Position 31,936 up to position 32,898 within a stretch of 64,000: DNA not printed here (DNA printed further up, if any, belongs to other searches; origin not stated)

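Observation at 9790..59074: Recurring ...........-type palindrome in at least four promoter regions spread over 50 kb - candidate GntR/FadR regulon linking the ASST, P450, TBDR and hydrolase operons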

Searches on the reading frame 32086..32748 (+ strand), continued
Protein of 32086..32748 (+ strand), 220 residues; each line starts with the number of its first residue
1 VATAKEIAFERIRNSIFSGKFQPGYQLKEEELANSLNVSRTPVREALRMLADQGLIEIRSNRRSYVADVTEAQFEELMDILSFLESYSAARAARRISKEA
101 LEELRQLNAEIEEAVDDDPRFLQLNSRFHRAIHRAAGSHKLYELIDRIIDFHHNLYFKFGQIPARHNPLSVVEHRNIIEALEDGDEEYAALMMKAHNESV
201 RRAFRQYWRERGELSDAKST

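Call 31: find_encoding_contigs(protein=P0054, flank=10000, max_places=1)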
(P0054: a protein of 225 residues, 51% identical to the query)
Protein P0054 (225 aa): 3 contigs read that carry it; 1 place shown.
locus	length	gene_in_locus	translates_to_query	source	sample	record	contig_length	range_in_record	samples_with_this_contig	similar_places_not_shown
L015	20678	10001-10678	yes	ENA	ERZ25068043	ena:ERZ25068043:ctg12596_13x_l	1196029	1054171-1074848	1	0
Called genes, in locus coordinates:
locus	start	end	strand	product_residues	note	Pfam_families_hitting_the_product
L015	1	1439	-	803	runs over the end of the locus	PF07715:Plug, PF00593:TonB_dep_Rec_b-barrel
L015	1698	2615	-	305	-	PF00753:Lactamase_B, PF12706:Lactamase_B_2 (weak)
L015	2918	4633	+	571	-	PF07969:Amidohydro_3, PF01979:Amidohydro_1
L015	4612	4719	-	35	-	-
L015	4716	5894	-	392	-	PF07690:MFS_1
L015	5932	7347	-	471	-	PF00202:Aminotran_3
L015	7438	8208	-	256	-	PF13384:HTH_23 (weak), PF13551:HTH_29 (weak), PF13565:HTH_32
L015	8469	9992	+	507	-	PF00171:Aldedh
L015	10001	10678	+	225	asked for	PF00392:GntR, PF13545:HTH_Crp_2 (faint), PF07729:FCD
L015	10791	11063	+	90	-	-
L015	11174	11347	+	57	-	-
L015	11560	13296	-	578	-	PF17425:Arylsulfotran_N, PF05935:Arylsulfotrans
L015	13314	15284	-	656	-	PF13450:NAD_binding_8 (faint)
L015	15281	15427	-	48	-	-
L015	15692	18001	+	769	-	PF07715:Plug, PF00593:TonB_dep_Rec_b-barrel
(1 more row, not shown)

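Call 32: find_encoding_contigs(protein=P0058, flank=10000, max_places=1)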
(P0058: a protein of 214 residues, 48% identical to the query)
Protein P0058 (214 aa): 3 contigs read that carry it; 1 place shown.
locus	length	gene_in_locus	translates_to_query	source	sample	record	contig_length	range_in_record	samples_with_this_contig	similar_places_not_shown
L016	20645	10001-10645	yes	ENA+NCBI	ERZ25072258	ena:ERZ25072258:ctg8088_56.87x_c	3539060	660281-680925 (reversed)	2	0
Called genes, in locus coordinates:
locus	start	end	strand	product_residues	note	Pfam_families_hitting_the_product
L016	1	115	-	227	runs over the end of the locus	PF03737:RraA-like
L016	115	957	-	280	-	PF02900:LigB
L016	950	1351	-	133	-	PF07746:LigA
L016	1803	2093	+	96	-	PF11534:HTHP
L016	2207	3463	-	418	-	PF01494:FAD_binding_3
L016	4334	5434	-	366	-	PF08240:ADH_N, PF00107:ADH_zinc_N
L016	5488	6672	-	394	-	PF07690:MFS_1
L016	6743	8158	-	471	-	PF00202:Aminotran_3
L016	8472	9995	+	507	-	PF00171:Aldedh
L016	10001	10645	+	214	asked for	PF00392:GntR, PF07729:FCD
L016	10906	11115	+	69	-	PF10049:DUF2283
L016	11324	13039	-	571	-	PF17425:Arylsulfotran_N, PF05935:Arylsulfotrans, PF14269:Arylsulfotran_2 (faint)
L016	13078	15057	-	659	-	PF13450:NAD_binding_8 (weak)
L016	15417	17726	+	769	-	PF07715:Plug, PF00593:TonB_dep_Rec_b-barrel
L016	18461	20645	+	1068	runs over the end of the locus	PF01564:Spermine_synth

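Call 33: find_encoding_contigs(protein=P0031, flank=10000, max_places=1)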
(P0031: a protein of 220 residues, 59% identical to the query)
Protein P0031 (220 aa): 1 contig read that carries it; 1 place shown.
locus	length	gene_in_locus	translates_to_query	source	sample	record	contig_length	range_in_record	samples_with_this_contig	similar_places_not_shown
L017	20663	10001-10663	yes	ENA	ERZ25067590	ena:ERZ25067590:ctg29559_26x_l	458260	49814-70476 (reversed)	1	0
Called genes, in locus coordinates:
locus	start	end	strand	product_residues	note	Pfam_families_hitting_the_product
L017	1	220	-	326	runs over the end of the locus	PF04909:Amidohydro_2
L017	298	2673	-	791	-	PF00884:Sulfatase, PF16347:SGSH_C (weak)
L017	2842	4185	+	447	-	PF07690:MFS_1, PF00083:Sugar_tr, PF07690:MFS_1 (weak)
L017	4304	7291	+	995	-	PF01564:Spermine_synth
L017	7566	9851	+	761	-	PF07715:Plug, PF00593:TonB_dep_Rec_b-barrel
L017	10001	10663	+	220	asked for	PF00392:GntR, PF13412:HTH_24 (weak), PF07729:FCD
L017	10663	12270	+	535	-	PF00884:Sulfatase, PF01663:Phosphodiest (faint), PF16347:SGSH_C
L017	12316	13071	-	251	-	PF00106:adh_short, PF08659:KR, PF13561:adh_short_C2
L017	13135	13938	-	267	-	PF02798:GST_N, PF13409:GST_N_2, PF13417:GST_N_3, PF00043:GST_C, PF13410:GST_C_2 (weak)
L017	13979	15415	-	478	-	PF00171:Aldedh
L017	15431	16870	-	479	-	PF00171:Aldedh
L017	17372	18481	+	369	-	PF08240:ADH_N, PF00107:ADH_zinc_N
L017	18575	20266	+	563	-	PF05935:Arylsulfotrans, PF14269:Arylsulfotran_2 (faint)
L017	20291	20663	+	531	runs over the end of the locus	PF01266:DAO, PF01494:FAD_binding_3, PF07992:Pyr_redox_2 (faint), PF13738:Pyr_redox_3 (faint), PF21274:Rng_hyd_C (weak)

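Call 38: search_solved_structures(query=window:32086-32748:+, max_evalue=0.001)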
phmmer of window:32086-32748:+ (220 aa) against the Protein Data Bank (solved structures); distinct sequences matched with E-value up to 0.001: 26.
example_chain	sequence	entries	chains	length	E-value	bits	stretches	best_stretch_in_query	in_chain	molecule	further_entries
7xp0_A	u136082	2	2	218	1.1e-17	67.8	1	3-205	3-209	Probable transcriptional regulator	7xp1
3fms_A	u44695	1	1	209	5.8e-13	52.3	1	9-201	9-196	Transcriptional regulator, GntR family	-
3sxy_A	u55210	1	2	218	8.5e-13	51.8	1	9-201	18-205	Transcriptional regulator, GntR family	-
6az6_A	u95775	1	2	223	2.6e-12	50.2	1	9-203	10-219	GntR family transcriptional regulator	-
3c7j_A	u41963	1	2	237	3.1e-12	50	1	4-207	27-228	Transcriptional regulator, GntR family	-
7u5q_A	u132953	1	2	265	2e-11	47.3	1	3-146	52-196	Transcriptional regulator, GntR family protein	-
6z74_A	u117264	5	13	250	7e-11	45.5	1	10-151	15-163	Transcriptional regulator, GntR family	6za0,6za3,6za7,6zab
4p9f_A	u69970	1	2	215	1.6e-10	44.4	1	12-188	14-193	HTH-type transcriptional regulator mcbR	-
3ihu_A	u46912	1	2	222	1.4e-09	41.3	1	4-204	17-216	Transcriptional regulator, GntR family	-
2hs5_A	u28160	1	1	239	2.8e-09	40.3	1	12-201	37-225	putative transcriptional regulator GntR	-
7c7e_A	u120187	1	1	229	2.6e-07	33.9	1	14-196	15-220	Putative DNA-binding transcriptional regulator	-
6ep3_A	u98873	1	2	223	5.1e-07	32.9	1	6-113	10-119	Lmo0651 protein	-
9wfi_A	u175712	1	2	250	1.4e-06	31.6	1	11-89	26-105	Uncharacterized HTH-type transcriptional regulator Rv0494,Fatty acid metabolism regulator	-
6on4_A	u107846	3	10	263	2.1e-06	31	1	6-206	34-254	HTH-type transcriptional repressor NanR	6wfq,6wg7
8y3z_A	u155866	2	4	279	2.2e-05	27.6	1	10-90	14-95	Fatty acid metabolism regulator protein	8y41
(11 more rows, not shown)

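Call 40: search_protein_families(library=ncbifam, proteins=[window:32086-32748:+], max_evalue=0.00001)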
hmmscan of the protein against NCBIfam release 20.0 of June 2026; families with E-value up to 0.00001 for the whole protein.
window:32086-32748:+ (220 aa): 17 families
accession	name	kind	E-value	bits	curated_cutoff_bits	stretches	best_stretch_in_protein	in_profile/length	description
TIGR03338.1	phnR_burk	equivalog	6.3e-34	117.4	271.5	1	10-200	18-209/212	phosphonate utilization associated transcriptional regulator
NF003011.0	PRK03837.1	subfamily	9.9e-25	87.5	260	2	72-207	102-236/241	transcriptional regulator NanR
NF008504.0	PRK11414.1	equivalog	5.9e-15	55.6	225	1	12-190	20-201/221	GntR family transcriptional regulator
NF007588.0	PRK10225.1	equivalog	8.6e-12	44.9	442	1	11-203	17-230/257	Uxu operon transcriptional regulator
NF007741.0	PRK10421.1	equivalog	6.3e-11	42.1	311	1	9-72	13-77/262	transcriptional regulator LldR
TIGR02018.2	his_ut_repres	equivalog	2.6e-10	40.1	220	1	11-88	7-86/226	histidine utilization transcriptional repressor HutC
TIGR02812.1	fadR_gamma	equivalog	8e-10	38.8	249.2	1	7-89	10-93/235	fatty acid metabolism transcriptional regulator FadR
NF003444.0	PRK04984.1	equivalog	2.1e-09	37.3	189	1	7-88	11-93/239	fatty acid metabolism transcriptional regulator FadR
NF008576.0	PRK11534.1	equivalog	2.4e-09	37.2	218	1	8-196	12-209/225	DNA-binding transcriptional regulator CsiR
NF007442.0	PRK09990.1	equivalog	7.2e-09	35.4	301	1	6-80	13-89/256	transcriptional regulator GlcC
NF007001.0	PRK09464.1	equivalog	9.6e-09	35.2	330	1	10-197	17-225/254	pyruvate dehydrogenase complex transcriptional repressor PdhR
NF008571.0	PRK11523.1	equivalog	1.7e-08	34.2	396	1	12-202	17-223/258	transcriptional regulator ExuR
NF052282.1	PLP_TF_PdxR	equivalog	4.3e-08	32.6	320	1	10-85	8-77/448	MocR-like pyridoxine biosynthesis transcription factor PdxR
TIGR02404.1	trehalos_R_Bsub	equivalog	1.8e-07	31.1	211.95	1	9-92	6-89/233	trehalose operon repressor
TIGR02325.1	C_P_lyase_phnF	equivalog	4.6e-07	29.6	156.8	1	5-68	11-74/238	phosphonate metabolism transcriptional regulator PhnF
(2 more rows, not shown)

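Call 74: find_related_loci(query=A5, collection=metagenome_contigs, flank=6000)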
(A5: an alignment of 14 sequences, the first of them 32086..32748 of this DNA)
Query A5 (220 aa) in metagenome_contigs; peptide patterns used: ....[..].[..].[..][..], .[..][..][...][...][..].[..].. (x = any residue, [..] = any of these).
600 stretches matched a pattern (row limit reached: there are more); 584 encode a relative of the query (tblastn E <= 1e-3); the best 80 are kept; 80 distinct loci.
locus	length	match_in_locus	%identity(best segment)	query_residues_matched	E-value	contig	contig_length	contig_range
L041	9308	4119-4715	38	1-196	9e-32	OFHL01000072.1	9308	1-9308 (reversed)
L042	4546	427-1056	34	1-206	1e-30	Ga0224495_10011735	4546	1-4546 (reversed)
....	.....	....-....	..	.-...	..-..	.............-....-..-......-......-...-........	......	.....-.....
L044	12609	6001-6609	37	1-201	1e-30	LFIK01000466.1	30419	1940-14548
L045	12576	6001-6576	34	8-196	2e-30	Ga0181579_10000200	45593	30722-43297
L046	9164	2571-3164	35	9-201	4e-29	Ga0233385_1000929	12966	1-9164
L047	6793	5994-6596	34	5-204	6e-29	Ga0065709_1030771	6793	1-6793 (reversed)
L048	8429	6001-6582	37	4-196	8e-29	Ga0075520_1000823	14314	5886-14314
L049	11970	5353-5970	32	5-205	1e-28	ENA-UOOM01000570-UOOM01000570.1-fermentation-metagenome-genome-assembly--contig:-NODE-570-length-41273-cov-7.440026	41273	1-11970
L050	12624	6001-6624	31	5-211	2e-28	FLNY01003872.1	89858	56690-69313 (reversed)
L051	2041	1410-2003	36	1-196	2e-28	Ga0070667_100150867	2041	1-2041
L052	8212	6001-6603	35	8-204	2e-28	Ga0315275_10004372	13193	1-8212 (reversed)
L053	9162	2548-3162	35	1-207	2e-28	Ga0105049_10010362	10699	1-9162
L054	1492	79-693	33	4-204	1e-28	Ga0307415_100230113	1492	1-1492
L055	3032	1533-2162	33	1-206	2e-28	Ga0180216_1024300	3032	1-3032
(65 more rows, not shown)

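Call 76: find_encoding_contigs(protein=P0010, flank=10000, max_places=1)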
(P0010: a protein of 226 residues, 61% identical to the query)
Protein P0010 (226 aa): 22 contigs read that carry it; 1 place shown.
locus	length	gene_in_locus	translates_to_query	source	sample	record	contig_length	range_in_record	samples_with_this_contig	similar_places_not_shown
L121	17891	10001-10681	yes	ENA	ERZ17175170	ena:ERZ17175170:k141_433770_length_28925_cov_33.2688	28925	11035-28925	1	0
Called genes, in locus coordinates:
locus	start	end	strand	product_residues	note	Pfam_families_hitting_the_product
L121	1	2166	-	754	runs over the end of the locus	PF07715:Plug, PF00593:TonB_dep_Rec_b-barrel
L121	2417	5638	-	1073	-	PF07690:MFS_1 (weak), PF01564:Spermine_synth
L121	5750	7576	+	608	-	PF12228:DUF3604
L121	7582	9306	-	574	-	PF17425:Arylsulfotran_N (faint), PF05935:Arylsulfotrans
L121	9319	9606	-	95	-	PF07045:DUF1330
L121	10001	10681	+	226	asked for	PF00392:GntR, PF07729:FCD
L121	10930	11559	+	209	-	-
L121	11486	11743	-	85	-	-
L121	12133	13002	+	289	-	PF13145:Rotamase_2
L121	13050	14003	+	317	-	PF13795:HupE_UreJ_2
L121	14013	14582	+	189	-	-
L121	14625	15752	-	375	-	PF02771:Acyl-CoA_dh_N, PF02770:Acyl-CoA_dh_M, PF00441:Acyl-CoA_dh_1, PF22924:ACOX_C_alpha1 (faint), PF08028:Acyl-CoA_dh_2, PF21263:Acyl-CoA-dh_C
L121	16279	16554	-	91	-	PF14384:BrnA_antitoxin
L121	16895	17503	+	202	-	-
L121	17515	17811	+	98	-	PF01022:HTH_5 (weak), PF13601:HTH_34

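Call 77: find_encoding_contigs(protein=P0020, flank=10000, max_places=1)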
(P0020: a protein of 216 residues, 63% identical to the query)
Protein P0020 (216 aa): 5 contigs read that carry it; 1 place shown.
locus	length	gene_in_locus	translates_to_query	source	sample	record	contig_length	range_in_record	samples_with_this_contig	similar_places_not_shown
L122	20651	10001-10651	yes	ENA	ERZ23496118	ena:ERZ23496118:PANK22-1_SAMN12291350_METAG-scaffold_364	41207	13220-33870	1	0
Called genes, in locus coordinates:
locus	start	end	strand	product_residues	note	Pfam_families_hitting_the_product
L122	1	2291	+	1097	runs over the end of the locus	PF07690:MFS_1, PF01564:Spermine_synth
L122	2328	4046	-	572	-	PF00884:Sulfatase, PF16347:SGSH_C (weak)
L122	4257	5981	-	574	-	PF17425:Arylsulfotran_N, PF05935:Arylsulfotrans, PF14269:Arylsulfotran_2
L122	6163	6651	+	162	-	PF00903:Glyoxalase, PF13468:Glyoxalase_3 (weak), PF13669:Glyoxalase_4, PF18029:Glyoxalase_6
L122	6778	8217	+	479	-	PF00171:Aldedh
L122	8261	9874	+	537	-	PF01266:DAO (weak), PF01494:FAD_binding_3, PF21274:Rng_hyd_C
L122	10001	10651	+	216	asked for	PF00392:GntR, PF07729:FCD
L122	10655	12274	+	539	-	PF00884:Sulfatase, PF01663:Phosphodiest (faint), PF00884:Sulfatase, PF16347:SGSH_C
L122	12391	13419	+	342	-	PF04909:Amidohydro_2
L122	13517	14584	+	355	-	PF04303:PrpF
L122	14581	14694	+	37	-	-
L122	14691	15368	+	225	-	PF03737:RraA-like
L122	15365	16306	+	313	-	PF01408:GFO_IDH_MocA, PF19858:OxRdtase_C, PF22725:GFO_IDH_MocA_C3 (weak)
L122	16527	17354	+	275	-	PF02195:ParB_N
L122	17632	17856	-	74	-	PF22513:FitA-like_RHH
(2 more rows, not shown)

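Call 78: find_encoding_contigs(protein=P0023, flank=10000, max_places=1)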
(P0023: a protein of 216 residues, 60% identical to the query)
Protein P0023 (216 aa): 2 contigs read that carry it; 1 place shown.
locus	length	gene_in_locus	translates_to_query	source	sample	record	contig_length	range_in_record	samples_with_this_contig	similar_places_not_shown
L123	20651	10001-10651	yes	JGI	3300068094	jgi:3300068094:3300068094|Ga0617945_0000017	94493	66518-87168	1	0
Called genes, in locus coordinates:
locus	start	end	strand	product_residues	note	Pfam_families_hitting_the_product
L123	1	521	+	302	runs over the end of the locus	PF02311:AraC_binding (weak), PF12833:HTH_18, PF00165:HTH_AraC (weak)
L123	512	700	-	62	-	-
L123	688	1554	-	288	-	PF02798:GST_N, PF13409:GST_N_2, PF13417:GST_N_3, PF00043:GST_C, PF13410:GST_C_2 (weak)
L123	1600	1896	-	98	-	PF13561:adh_short_C2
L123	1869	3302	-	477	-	PF00171:Aldedh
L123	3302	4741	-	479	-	PF00171:Aldedh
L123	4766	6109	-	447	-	PF00083:Sugar_tr, PF07690:MFS_1, PF06779:MFS_4 (weak)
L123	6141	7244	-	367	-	PF08240:ADH_N, PF00107:ADH_zinc_N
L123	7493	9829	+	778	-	PF07715:Plug, PF00593:TonB_dep_Rec_b-barrel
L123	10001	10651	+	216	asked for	PF00392:GntR, PF07729:FCD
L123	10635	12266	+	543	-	PF00884:Sulfatase, PF01663:Phosphodiest (faint), PF16347:SGSH_C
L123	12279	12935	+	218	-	PF00392:GntR, PF07729:FCD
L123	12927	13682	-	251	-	PF00106:adh_short, PF08659:KR, PF13561:adh_short_C2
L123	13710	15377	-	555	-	PF17425:Arylsulfotran_N, PF05935:Arylsulfotrans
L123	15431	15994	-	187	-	PF02627:CMD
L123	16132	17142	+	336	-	PF07992:Pyr_redox_2, PF13738:Pyr_redox_3, PF00070:Pyr_redox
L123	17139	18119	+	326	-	PF04909:Amidohydro_2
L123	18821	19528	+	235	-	PF21321:HTH_66, PF04255:DUF433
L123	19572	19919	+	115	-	PF18478:PIN_10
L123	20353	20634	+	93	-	PF12844:HTH_19 (weak), PF13560:HTH_31 (weak), PF13443:HTH_26 (weak), PF01381:HTH_3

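Call 79: find_encoding_contigs(protein=P0027, flank=10000, max_places=1)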
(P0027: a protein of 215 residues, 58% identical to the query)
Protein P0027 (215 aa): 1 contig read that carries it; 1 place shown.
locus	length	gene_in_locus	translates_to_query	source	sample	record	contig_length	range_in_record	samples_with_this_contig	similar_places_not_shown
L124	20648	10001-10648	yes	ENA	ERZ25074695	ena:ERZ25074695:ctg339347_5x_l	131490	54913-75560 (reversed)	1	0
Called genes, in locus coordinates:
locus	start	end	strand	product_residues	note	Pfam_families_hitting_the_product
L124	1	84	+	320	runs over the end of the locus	PF00676:E1_dh, PF13292:DXP_synthase_N (weak), PF02775:TPP_enzyme_C (weak)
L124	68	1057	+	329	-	PF02779:Transket_pyr, PF02780:Transketolase_C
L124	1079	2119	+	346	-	PF00676:E1_dh, PF13292:DXP_synthase_N (weak), PF02775:TPP_enzyme_C (faint)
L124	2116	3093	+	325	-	PF02779:Transket_pyr, PF02780:Transketolase_C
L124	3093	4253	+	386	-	PF00364:Biotin_lipoyl, PF02817:E3_binding, PF00198:2-oxoacid_dh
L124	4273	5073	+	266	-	PF00106:adh_short, PF08659:KR (weak), PF13561:adh_short_C2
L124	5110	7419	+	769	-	PF00884:Sulfatase, PF16347:SGSH_C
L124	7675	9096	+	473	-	PF00171:Aldedh, PF05893:LuxC (weak)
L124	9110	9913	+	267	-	PF02798:GST_N, PF13409:GST_N_2, PF13417:GST_N_3, PF00043:GST_C, PF14497:GST_C_3 (faint), PF13410:GST_C_2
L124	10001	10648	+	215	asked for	PF00392:GntR, PF08279:HTH_11 (weak), PF07729:FCD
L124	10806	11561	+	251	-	PF00106:adh_short, PF08659:KR, PF13561:adh_short_C2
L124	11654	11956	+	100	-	PF00126:HTH_1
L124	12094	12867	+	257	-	PF03466:LysR_substrate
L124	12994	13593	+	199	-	PF03737:RraA-like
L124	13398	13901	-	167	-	-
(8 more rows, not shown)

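Call 84: search_protein_families(library=pfam, proteins=[L008:2495-4888:+, L008:4910-8227:+], max_evalue=0.00001)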
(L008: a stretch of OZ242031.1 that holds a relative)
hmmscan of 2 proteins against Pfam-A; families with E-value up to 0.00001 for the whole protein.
L008:2495-4888:+ (797 aa): 2 families
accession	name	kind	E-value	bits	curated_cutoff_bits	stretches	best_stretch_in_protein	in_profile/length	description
PF00593.30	TonB_dep_Rec_b-barrel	-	3.9e-33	116.4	27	1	325-756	44-436/436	TonB dependent receptor-like, beta-barrel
PF07715.20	Plug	-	1.1e-17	64.9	23.9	1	72-180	2-107/107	TonB-dependent Receptor Plug Domain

L008:4910-8227:+ (1105 aa): 2 families
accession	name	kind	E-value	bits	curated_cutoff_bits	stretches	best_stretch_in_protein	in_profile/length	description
PF01564.23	Spermine_synth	-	2.3e-11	44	22.9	1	573-727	5-159/186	Spermine/spermidine synthase domain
PF07690.21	MFS_1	-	2.5e-07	30.4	33.4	1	70-444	2-347/347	Major Facilitator Superfamily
